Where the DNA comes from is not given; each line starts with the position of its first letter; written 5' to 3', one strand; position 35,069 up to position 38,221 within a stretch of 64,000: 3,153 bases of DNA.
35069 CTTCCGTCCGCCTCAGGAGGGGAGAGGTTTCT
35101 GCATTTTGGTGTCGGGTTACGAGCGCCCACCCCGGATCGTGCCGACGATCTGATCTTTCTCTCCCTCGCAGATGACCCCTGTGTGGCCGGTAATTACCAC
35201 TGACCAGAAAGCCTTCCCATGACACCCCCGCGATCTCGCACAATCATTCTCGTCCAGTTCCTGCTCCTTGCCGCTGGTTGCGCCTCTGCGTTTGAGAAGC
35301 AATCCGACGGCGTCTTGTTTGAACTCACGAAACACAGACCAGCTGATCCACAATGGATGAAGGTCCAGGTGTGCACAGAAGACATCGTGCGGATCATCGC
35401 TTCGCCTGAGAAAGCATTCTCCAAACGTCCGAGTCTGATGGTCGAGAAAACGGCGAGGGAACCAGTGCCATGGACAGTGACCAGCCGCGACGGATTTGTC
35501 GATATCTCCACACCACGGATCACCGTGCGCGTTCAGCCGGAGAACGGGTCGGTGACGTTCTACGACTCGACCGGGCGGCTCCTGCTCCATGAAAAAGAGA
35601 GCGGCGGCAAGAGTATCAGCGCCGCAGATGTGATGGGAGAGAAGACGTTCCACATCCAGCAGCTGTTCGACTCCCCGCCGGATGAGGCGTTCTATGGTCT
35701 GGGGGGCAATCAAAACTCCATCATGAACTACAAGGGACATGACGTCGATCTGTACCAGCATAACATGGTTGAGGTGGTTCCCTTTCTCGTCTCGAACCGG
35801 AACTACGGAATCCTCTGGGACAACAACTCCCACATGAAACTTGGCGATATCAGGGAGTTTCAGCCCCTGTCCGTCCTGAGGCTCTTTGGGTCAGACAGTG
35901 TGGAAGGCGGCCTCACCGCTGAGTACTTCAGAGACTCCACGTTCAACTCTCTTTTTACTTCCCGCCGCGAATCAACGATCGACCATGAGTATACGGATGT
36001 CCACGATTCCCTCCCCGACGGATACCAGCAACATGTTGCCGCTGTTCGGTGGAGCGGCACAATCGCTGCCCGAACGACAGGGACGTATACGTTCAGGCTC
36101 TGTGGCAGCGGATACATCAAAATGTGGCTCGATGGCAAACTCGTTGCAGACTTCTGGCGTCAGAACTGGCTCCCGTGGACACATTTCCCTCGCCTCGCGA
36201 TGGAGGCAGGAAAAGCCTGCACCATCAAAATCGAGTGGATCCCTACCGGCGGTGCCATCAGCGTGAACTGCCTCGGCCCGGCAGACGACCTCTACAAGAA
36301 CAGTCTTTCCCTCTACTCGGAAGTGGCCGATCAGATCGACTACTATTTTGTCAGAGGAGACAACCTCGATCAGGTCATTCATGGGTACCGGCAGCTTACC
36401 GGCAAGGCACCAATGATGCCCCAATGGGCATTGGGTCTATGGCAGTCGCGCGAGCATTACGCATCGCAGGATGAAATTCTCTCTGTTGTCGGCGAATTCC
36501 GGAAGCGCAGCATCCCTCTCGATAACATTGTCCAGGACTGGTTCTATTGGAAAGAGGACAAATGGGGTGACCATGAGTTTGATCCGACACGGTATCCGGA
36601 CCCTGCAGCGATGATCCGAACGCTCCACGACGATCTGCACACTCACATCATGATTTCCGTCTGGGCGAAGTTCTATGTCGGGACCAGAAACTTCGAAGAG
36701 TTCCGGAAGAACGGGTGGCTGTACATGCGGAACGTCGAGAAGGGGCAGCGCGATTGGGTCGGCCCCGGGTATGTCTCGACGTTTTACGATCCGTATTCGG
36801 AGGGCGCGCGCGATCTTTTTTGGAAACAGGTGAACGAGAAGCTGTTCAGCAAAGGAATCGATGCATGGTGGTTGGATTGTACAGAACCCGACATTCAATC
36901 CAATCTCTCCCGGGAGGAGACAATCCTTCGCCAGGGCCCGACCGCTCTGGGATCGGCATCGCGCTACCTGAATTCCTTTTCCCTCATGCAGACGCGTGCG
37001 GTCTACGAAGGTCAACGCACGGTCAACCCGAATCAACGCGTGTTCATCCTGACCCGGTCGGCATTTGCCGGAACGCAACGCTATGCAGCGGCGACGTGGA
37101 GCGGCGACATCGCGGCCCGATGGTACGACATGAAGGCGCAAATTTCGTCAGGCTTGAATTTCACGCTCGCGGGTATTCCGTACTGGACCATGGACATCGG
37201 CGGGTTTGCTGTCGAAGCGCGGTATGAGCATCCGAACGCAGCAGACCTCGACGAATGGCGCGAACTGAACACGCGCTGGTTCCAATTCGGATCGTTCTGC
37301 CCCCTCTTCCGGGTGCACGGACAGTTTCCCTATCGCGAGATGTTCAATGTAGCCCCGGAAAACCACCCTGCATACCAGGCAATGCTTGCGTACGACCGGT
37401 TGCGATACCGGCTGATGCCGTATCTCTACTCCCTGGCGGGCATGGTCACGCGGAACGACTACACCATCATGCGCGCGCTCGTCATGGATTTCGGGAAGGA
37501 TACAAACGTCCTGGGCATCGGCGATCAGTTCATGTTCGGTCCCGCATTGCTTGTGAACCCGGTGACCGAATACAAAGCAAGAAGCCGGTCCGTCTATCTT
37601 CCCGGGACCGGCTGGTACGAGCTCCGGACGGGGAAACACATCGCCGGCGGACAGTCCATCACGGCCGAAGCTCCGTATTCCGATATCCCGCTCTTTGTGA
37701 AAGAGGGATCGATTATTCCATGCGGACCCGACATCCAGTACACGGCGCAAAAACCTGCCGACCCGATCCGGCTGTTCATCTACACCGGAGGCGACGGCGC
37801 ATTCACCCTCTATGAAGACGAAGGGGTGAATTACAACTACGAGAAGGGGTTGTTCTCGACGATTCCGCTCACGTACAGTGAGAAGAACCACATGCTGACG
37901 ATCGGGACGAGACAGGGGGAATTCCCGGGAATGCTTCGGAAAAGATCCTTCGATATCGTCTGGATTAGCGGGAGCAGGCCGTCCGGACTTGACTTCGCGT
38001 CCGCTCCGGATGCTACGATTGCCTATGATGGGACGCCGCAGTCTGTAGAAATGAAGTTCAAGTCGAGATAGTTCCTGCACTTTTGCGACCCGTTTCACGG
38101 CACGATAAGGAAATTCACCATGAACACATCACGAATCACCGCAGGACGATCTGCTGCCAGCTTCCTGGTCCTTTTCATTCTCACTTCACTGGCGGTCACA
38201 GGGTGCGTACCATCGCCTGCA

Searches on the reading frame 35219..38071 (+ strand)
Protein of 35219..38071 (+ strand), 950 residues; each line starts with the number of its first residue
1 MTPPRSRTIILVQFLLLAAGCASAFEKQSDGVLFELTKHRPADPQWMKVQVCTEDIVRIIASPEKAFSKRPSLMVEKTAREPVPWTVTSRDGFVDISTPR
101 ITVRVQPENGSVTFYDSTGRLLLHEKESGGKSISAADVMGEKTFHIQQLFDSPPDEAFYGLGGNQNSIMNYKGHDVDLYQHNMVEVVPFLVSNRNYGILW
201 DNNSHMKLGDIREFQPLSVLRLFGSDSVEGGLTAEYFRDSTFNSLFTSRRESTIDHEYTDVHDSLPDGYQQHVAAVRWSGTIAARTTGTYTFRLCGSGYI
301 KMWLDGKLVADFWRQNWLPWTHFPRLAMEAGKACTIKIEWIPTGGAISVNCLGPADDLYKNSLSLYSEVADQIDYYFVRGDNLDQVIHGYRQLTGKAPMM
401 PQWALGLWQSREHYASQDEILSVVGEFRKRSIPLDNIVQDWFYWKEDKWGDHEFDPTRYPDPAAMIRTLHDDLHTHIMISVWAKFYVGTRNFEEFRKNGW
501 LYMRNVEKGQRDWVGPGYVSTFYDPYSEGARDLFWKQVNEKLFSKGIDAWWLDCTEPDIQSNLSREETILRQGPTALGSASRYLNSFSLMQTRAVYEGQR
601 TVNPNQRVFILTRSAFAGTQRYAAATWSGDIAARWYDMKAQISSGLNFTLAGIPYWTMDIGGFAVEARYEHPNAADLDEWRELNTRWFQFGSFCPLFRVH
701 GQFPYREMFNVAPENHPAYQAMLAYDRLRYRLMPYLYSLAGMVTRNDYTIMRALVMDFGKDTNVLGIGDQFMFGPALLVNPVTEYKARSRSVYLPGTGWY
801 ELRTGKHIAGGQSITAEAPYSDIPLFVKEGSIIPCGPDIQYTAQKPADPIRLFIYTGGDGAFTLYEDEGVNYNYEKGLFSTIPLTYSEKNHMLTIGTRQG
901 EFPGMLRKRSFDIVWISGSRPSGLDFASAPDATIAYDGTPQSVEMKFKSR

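Call 10: search_protein_families(library=pfam, proteins=[window:35219-38071:+])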
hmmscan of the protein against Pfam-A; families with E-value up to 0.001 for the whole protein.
window:35219-38071:+ (950 aa): 5 families
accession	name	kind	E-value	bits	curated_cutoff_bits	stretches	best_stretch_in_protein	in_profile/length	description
PF01055.32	Glyco_hydro_31_2nd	-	2.7e-96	323.2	23.5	1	398-739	2-328/328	Glycosyl hydrolases family 31 TIM-barrel domain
PF21365.3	Glyco_hydro_31_3rd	-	2.9e-28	98.6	24.4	1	748-833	2-87/87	Glycosyl hydrolase family 31 C-terminal domain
PF17137.9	DUF5110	-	6.7e-22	77.8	27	1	849-916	1-69/71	Domain of unknown function (DUF5110)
PF13802.12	Gal_mutarotas_2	-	3.2e-16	60.6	27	1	47-205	2-180/184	Glycosyl hydrolase 31 N-terminal galactose mutarotase-like domain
PF07691.17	PA14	-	2.4e-13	50.6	24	1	231-341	4-119/147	PA14 domain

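Call 12: find_encoding_contigs(protein=window:35219-38071:+, flank=10000, max_places=10)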
Protein window:35219-38071:+ (950 aa): no gene with exactly this product is on record in the collection.

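Call 16: find_homologous_proteins(query=window:35219-38071:+, max_evalue=1e-50)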
Query window:35219-38071:+ (950 aa): 5218 proteins with E <= 1e-50 among 8000 candidates; the best 120 are listed.
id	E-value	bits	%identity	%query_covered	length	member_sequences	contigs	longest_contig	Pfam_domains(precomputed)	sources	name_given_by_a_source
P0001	0.0e+0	2153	100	95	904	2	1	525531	PF07691.18,PF21365.4,PF13802.13,PF01055.33,PF17137.10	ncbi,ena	-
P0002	0.0e+0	1826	79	100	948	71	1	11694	PF07691.18,PF21365.4,PF13802.13,PF01055.33,PF17137.10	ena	-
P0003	0.0e+0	1824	80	98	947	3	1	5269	PF07691.18,PF21365.4,PF13802.13,PF01055.33,PF17137.10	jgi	jgi:alpha-D-xyloside xylohydrolase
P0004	0.0e+0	1791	78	98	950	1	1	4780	PF07691.18,PF21365.4,PF13802.13,PF01055.33,PF17137.10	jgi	jgi:alpha-D-xyloside xylohydrolase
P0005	0.0e+0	1781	76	100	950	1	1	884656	PF07691.18,PF21365.4,PF13802.13,PF01055.33,PF17137.10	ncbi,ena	-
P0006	0.0e+0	1731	75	97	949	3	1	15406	PF07691.18,PF21365.4,PF13802.13,PF01055.33,PF17137.10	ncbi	-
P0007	0.0e+0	1721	74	100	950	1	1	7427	PF07691.18,PF21365.4,PF13802.13,PF01055.33,PF17137.10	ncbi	-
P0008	0.0e+0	1719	78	95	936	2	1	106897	PF07691.18,PF21365.4,PF13802.13,PF01055.33,PF17137.10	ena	-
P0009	0.0e+0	1718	75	99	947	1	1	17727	PF07691.18,PF21365.4,PF13802.13,PF01055.33,PF17137.10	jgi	jgi:alpha-D-xyloside xylohydrolase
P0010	0.0e+0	1711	75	97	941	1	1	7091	PF07691.18,PF21365.4,PF13802.13,PF01055.33,PF17137.10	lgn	-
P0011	0.0e+0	1705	72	100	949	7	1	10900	PF07691.18,PF21365.4,PF13802.13,PF01055.33,PF17137.10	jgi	-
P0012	0.0e+0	1686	72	100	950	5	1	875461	PF07691.18,PF21365.4,PF13802.13,PF01055.33,PF17137.10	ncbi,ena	-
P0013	0.0e+0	1680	72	99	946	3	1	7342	PF07691.18,PF21365.4,PF13802.13,PF01055.33,PF17137.10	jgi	jgi:alpha-D-xyloside xylohydrolase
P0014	0.0e+0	1672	72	99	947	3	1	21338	PF07691.18,PF21365.4,PF13802.13,PF01055.33,PF17137.10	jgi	jgi:alpha-D-xyloside xylohydrolase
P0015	0.0e+0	1668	73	97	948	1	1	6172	PF07691.18,PF21365.4,PF13802.13,PF01055.33,PF17137.10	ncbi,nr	ncbi:MAG TPA: TIM-barrel domain-containing protein [Bacteroidota bacterium]|nr:TIM-barrel domain-con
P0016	0.0e+0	1665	72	99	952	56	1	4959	PF07691.18,PF21365.4,PF13802.13,PF01055.33,PF17137.10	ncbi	-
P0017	0.0e+0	1662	72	97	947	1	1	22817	PF07691.18,PF21365.4,PF13802.13,PF01055.33,PF17137.10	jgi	-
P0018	0.0e+0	1659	71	99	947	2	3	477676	PF07691.18,PF21365.4,PF13802.13,PF01055.33,PF17137.10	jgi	jgi:alpha-D-xyloside xylohydrolase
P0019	0.0e+0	1659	71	99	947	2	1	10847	PF07691.18,PF21365.4,PF13802.13,PF01055.33,PF17137.10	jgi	jgi:alpha-D-xyloside xylohydrolase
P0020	0.0e+0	1657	71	99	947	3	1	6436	PF07691.18,PF21365.4,PF13802.13,PF01055.33,PF17137.10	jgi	jgi:alpha-D-xyloside xylohydrolase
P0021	0.0e+0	1656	72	98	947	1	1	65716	PF07691.18,PF21365.4,PF13802.13,PF01055.33,PF17137.10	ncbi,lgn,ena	ncbi:MAG: TIM-barrel domain-containing protein [Bacteroidota bacterium]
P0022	0.0e+0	1651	71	99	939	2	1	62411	PF07691.18,PF21365.4,PF13802.13,PF01055.33,PF17137.10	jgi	jgi:alpha-D-xyloside xylohydrolase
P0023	0.0e+0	1649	71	99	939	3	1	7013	PF07691.18,PF21365.4,PF13802.13,PF01055.33,PF17137.10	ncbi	-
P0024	0.0e+0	1647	71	99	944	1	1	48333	PF07691.18,PF21365.4,PF13802.13,PF01055.33,PF17137.10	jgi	jgi:alpha-D-xyloside xylohydrolase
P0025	0.0e+0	1646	71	99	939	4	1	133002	PF07691.18,PF21365.4,PF13802.13,PF01055.33,PF17137.10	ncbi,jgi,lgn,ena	ncbi:MAG: TIM-barrel domain-containing protein [Bacteroidota bacterium]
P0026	0.0e+0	1643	72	98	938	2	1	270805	PF07691.18,PF21365.4,PF13802.13,PF01055.33,PF17137.10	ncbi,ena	-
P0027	0.0e+0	1640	71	99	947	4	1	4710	PF07691.18,PF21365.4,PF13802.13,PF01055.33,PF17137.10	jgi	jgi:alpha-D-xyloside xylohydrolase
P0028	0.0e+0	1640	71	98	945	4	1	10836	PF07691.18,PF21365.4,PF13802.13,PF01055.33,PF17137.10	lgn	-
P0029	0.0e+0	1634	71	99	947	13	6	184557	PF07691.18,PF21365.4,PF13802.13,PF01055.33,PF17137.10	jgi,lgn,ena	jgi:alpha-D-xyloside xylohydrolase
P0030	0.0e+0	1630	71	99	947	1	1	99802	PF07691.18,PF21365.4,PF13802.13,PF01055.33,PF17137.10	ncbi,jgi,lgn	-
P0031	0.0e+0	1627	70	99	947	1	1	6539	PF07691.18,PF21365.4,PF13802.13,PF01055.33,PF17137.10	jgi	jgi:alpha-D-xyloside xylohydrolase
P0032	0.0e+0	1626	71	99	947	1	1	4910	PF07691.18,PF21365.4,PF13802.13,PF01055.33,PF17137.10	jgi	jgi:alpha-D-xyloside xylohydrolase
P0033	0.0e+0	1626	70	100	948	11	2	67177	PF07691.18,PF21365.4,PF13802.13,PF01055.33,PF17137.10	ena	-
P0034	0.0e+0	1625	71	98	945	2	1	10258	PF07691.18,PF21365.4,PF13802.13,PF01055.33,PF17137.10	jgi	jgi:alpha-D-xyloside xylohydrolase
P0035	0.0e+0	1621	69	99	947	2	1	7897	PF07691.18,PF21365.4,PF13802.13,PF01055.33,PF17137.10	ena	-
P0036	0.0e+0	1620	71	98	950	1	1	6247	PF07691.18,PF21365.4,PF13802.13,PF01055.33,PF17137.10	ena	-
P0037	0.0e+0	1620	71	97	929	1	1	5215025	PF07691.18,PF21365.4,PF13802.13,PF01055.33,PF17137.10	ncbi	ncbi:MAG: DUF4968 domain-containing protein, partial [bacterium]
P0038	0.0e+0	1617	70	98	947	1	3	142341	PF07691.18,PF21365.4,PF13802.13,PF01055.33,PF17137.10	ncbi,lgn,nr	ncbi:MAG: DUF4968 domain-containing protein [candidate division KSB1 bacterium]|nr:DUF4968 domain-co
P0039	0.0e+0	1615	71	99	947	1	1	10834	PF07691.18,PF21365.4,PF13802.13,PF01055.33,PF17137.10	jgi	-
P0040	0.0e+0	1615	69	99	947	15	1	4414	PF07691.18,PF21365.4,PF13802.13,PF01055.33,PF17137.10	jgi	-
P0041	0.0e+0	1611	69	99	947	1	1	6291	PF07691.18,PF21365.4,PF13802.13,PF01055.33,PF17137.10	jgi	jgi:alpha-D-xyloside xylohydrolase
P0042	0.0e+0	1611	69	98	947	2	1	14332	PF07691.18,PF21365.4,PF13802.13,PF01055.33,PF17137.10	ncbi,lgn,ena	-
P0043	0.0e+0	1607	70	99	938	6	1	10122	PF07691.18,PF21365.4,PF13802.13,PF01055.33,PF17137.10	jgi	jgi:alpha-D-xyloside xylohydrolase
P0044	0.0e+0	1607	69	99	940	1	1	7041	PF07691.18,PF21365.4,PF13802.13,PF01055.33,PF17137.10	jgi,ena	-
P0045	0.0e+0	1607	69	100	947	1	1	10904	PF07691.18,PF21365.4,PF13802.13,PF01055.33,PF17137.10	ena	-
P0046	0.0e+0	1605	70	98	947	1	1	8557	PF07691.18,PF21365.4,PF13802.13,PF01055.33,PF17137.10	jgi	jgi:alpha-D-xyloside xylohydrolase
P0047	0.0e+0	1604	69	100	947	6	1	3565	PF07691.18,PF21365.4,PF13802.13,PF01055.33,PF17137.10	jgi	-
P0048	0.0e+0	1603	70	99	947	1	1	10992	PF07691.18,PF21365.4,PF13802.13,PF01055.33,PF17137.10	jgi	jgi:alpha-D-xyloside xylohydrolase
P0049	0.0e+0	1603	70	98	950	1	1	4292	PF07691.18,PF21365.4,PF13802.13,PF01055.33,PF17137.10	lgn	-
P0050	0.0e+0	1601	69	99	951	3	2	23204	PF07691.18,PF21365.4,PF13802.13,PF01055.33,PF17137.10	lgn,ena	-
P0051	0.0e+0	1599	69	100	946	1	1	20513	PF07691.18,PF21365.4,PF13802.13,PF01055.33,PF17137.10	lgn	-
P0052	0.0e+0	1596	70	99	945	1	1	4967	PF07691.18,PF21365.4,PF13802.13,PF01055.33,PF17137.10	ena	-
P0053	0.0e+0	1594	69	99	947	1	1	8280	PF07691.18,PF21365.4,PF13802.13,PF01055.33,PF17137.10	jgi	-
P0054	0.0e+0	1594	69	99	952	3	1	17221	PF07691.18,PF21365.4,PF13802.13,PF01055.33,PF17137.10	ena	-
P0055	0.0e+0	1594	69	99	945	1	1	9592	PF07691.18,PF21365.4,PF13802.13,PF01055.33,PF17137.10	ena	-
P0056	0.0e+0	1593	69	99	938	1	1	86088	PF07691.18,PF21365.4,PF13802.13,PF01055.33,PF17137.10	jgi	jgi:alpha-D-xyloside xylohydrolase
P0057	0.0e+0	1592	69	99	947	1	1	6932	PF07691.18,PF21365.4,PF13802.13,PF01055.33,PF17137.10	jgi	-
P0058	0.0e+0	1591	69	97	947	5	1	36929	PF07691.18,PF21365.4,PF13802.13,PF01055.33,PF17137.10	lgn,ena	-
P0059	0.0e+0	1591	69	97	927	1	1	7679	PF07691.18,PF21365.4,PF13802.13,PF01055.33,PF17137.10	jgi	jgi:alpha-D-xyloside xylohydrolase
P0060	0.0e+0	1591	69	99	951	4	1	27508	PF07691.18,PF21365.4,PF13802.13,PF01055.33,PF17137.10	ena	-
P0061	0.0e+0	1591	69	100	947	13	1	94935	PF07691.18,PF21365.4,PF13802.13,PF01055.33,PF17137.10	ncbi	-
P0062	0.0e+0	1589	68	100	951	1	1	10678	PF07691.18,PF21365.4,PF13802.13,PF01055.33,PF17137.10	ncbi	-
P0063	0.0e+0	1587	68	99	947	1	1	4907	PF07691.18,PF21365.4,PF13802.13,PF01055.33,PF17137.10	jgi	-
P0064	0.0e+0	1587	69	99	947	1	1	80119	PF07691.18,PF21365.4,PF13802.13,PF01055.33,PF17137.10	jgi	jgi:alpha-D-xyloside xylohydrolase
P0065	0.0e+0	1587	69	98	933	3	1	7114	PF07691.18,PF21365.4,PF13802.13,PF01055.33,PF17137.10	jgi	-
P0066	0.0e+0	1585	70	97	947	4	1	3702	PF07691.18,PF21365.4,PF13802.13,PF01055.33,PF17137.10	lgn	-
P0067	0.0e+0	1583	69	97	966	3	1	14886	PF07691.18,PF21365.4,PF13802.13,PF01055.33,PF17137.10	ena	-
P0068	0.0e+0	1583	70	98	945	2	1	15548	PF07691.18,PF21365.4,PF13802.13,PF01055.33,PF17137.10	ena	-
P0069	0.0e+0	1581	68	98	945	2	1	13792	PF07691.18,PF21365.4,PF13802.13,PF01055.33,PF17137.10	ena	-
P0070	0.0e+0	1581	70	97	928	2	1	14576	PF07691.18,PF21365.4,PF13802.13,PF01055.33,PF17137.10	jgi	-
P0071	0.0e+0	1579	68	100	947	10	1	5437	PF07691.18,PF21365.4,PF13802.13,PF01055.33,PF17137.10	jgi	jgi:alpha-D-xyloside xylohydrolase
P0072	0.0e+0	1579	70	97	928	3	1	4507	PF07691.18,PF21365.4,PF13802.13,PF01055.33,PF17137.10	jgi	jgi:alpha-D-xyloside xylohydrolase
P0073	0.0e+0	1577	70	99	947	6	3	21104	PF07691.18,PF21365.4,PF13802.13,PF01055.33,PF17137.10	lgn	-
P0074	0.0e+0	1577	69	99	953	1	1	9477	PF07691.18,PF21365.4,PF13802.13,PF01055.33,PF17137.10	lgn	-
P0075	0.0e+0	1577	69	100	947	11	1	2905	PF07691.18,PF21365.4,PF13802.13,PF01055.33,PF17137.10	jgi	-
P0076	0.0e+0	1575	68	99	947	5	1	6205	PF07691.18,PF21365.4,PF13802.13,PF01055.33,PF17137.10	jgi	jgi:alpha-D-xyloside xylohydrolase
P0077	0.0e+0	1575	67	99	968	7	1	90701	PF07691.18,PF21365.4,PF13802.13,PF01055.33,PF17137.10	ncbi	-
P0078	0.0e+0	1574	68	100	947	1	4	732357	PF07691.18,PF21365.4,PF13802.13,PF01055.33,PF17137.10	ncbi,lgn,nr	ncbi:MAG: DUF5110 domain-containing protein [Ignavibacteriales bacterium]|nr:DUF5110 domain-containi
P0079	0.0e+0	1574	69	98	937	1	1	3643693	PF07691.18,PF21365.4,PF13802.13,PF01055.33,PF17137.10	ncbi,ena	-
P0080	0.0e+0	1574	69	99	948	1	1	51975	PF07691.18,PF21365.4,PF13802.13,PF01055.33,PF17137.10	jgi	jgi:alpha-D-xyloside xylohydrolase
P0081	0.0e+0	1573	68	99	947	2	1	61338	PF07691.18,PF21365.4,PF13802.13,PF01055.33,PF17137.10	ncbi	-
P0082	0.0e+0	1573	68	97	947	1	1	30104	PF07691.18,PF21365.4,PF13802.13,PF01055.33,PF17137.10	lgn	-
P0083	0.0e+0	1572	68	100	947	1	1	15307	PF07691.18,PF21365.4,PF13802.13,PF01055.33,PF17137.10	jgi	jgi:alpha-D-xyloside xylohydrolase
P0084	0.0e+0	1571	68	99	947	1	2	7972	PF07691.18,PF21365.4,PF13802.13,PF01055.33,PF17137.10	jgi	-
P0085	0.0e+0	1571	68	99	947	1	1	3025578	PF07691.18,PF21365.4,PF13802.13,PF01055.33,PF17137.10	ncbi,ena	-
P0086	0.0e+0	1570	67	100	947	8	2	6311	PF07691.18,PF21365.4,PF13802.13,PF01055.33,PF17137.10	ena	-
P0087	0.0e+0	1570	69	98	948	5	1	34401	PF07691.18,PF21365.4,PF13802.13,PF01055.33,PF17137.10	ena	-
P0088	0.0e+0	1568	68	99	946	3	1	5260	PF07691.18,PF21365.4,PF13802.13,PF01055.33,PF17137.10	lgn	-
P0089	0.0e+0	1567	68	99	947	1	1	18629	PF07691.18,PF21365.4,PF13802.13,PF01055.33,PF17137.10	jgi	jgi:alpha-D-xyloside xylohydrolase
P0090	0.0e+0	1566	68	99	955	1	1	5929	PF07691.18,PF21365.4,PF13802.13,PF01055.33,PF17137.10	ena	-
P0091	0.0e+0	1565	69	100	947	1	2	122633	PF07691.18,PF21365.4,PF13802.13,PF01055.33,PF17137.10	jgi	jgi:alpha-D-xyloside xylohydrolase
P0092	0.0e+0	1563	68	99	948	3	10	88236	PF07691.18,PF21365.4,PF13802.13,PF01055.33,PF17137.10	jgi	-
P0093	0.0e+0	1563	67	100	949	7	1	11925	PF07691.18,PF21365.4,PF13802.13,PF01055.33,PF17137.10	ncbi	-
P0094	0.0e+0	1563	68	98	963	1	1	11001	PF07691.18,PF21365.4,PF13802.13,PF01055.33,PF17137.10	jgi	jgi:alpha-D-xyloside xylohydrolase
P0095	0.0e+0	1562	68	99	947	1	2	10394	PF07691.18,PF21365.4,PF13802.13,PF01055.33,PF17137.10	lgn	-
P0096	0.0e+0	1562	68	99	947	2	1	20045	PF07691.18,PF21365.4,PF13802.13,PF01055.33,PF17137.10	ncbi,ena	ncbi:MAG: TIM-barrel domain-containing protein [Bacteroidota bacterium]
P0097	0.0e+0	1561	69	98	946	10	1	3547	PF07691.18,PF21365.4,PF13802.13,PF01055.33,PF17137.10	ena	-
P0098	0.0e+0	1561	68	99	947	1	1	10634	PF07691.18,PF21365.4,PF13802.13,PF01055.33,PF17137.10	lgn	-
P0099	0.0e+0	1560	68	99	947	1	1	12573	PF07691.18,PF21365.4,PF13802.13,PF01055.33,PF17137.10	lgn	-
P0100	0.0e+0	1560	69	97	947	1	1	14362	PF07691.18,PF21365.4,PF13802.13,PF01055.33,PF17137.10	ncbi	-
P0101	0.0e+0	1559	68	100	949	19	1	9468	PF07691.18,PF21365.4,PF13802.13,PF01055.33,PF17137.10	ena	-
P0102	0.0e+0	1559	68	100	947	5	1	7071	PF07691.18,PF21365.4,PF13802.13,PF01055.33,PF17137.10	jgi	-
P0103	0.0e+0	1559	68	99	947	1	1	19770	PF07691.18,PF21365.4,PF13802.13,PF01055.33,PF17137.10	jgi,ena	-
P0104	0.0e+0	1559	68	99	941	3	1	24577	PF07691.18,PF21365.4,PF13802.13,PF01055.33,PF17137.10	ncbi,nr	ncbi:MAG: DUF4968 domain-containing protein [candidate division KSB1 bacterium]|nr:DUF4968 domain-co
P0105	0.0e+0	1558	68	98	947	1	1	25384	PF07691.18,PF21365.4,PF13802.13,PF01055.33,PF17137.10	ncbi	-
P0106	0.0e+0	1557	68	98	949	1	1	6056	PF07691.18,PF21365.4,PF13802.13,PF01055.33,PF17137.10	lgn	-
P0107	0.0e+0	1557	67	99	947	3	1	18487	PF07691.18,PF21365.4,PF13802.13,PF01055.33,PF17137.10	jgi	jgi:alpha-D-xyloside xylohydrolase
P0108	0.0e+0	1556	68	99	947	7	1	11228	PF07691.18,PF21365.4,PF13802.13,PF01055.33,PF17137.10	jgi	jgi:alpha-D-xyloside xylohydrolase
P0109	0.0e+0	1556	68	100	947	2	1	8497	PF07691.18,PF21365.4,PF13802.13,PF01055.33,PF17137.10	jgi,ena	-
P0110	0.0e+0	1555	68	99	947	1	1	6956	PF07691.18,PF21365.4,PF13802.13,PF01055.33,PF17137.10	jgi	-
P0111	0.0e+0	1555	68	99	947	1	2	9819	PF07691.18,PF21365.4,PF13802.13,PF01055.33,PF17137.10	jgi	jgi:alpha-D-xyloside xylohydrolase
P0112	0.0e+0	1554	69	97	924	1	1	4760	PF07691.18,PF21365.4,PF13802.13,PF01055.33,PF17137.10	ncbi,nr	ncbi:DUF4968 domain-containing protein, partial [candidate division KSB1 bacterium]|nr:DUF4968 domai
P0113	0.0e+0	1553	67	99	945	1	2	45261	PF07691.18,PF21365.4,PF13802.13,PF01055.33,PF17137.10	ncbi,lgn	-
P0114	0.0e+0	1553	67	99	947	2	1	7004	PF07691.18,PF21365.4,PF13802.13,PF01055.33,PF17137.10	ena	-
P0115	0.0e+0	1553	69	97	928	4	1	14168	PF07691.18,PF21365.4,PF13802.13,PF01055.33,PF17137.10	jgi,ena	-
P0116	0.0e+0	1552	68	100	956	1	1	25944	PF07691.18,PF21365.4,PF13802.13,PF01055.33,PF17137.10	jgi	jgi:alpha-D-xyloside xylohydrolase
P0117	0.0e+0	1552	68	99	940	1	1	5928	PF07691.18,PF21365.4,PF13802.13,PF01055.33,PF17137.10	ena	-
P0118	0.0e+0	1550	67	99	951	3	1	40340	PF07691.18,PF21365.4,PF13802.13,PF01055.33,PF17137.10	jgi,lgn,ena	-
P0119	0.0e+0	1550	68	98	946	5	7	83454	PF07691.18,PF21365.4,PF13802.13,PF01055.33,PF17137.10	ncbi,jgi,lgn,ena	jgi:alpha-D-xyloside xylohydrolase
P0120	0.0e+0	1550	68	98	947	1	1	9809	PF07691.18,PF21365.4,PF13802.13,PF01055.33,PF17137.10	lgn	-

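Call 18: find_encoding_contigs(protein=P0001, flank=3000, max_places=3)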
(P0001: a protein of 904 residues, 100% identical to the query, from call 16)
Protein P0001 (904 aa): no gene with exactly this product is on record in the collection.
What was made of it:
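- Tried and rejected: Looking up the window's own GH31 protein (950 aa and 904 aa forms) found no exact record (calls 12, 18).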
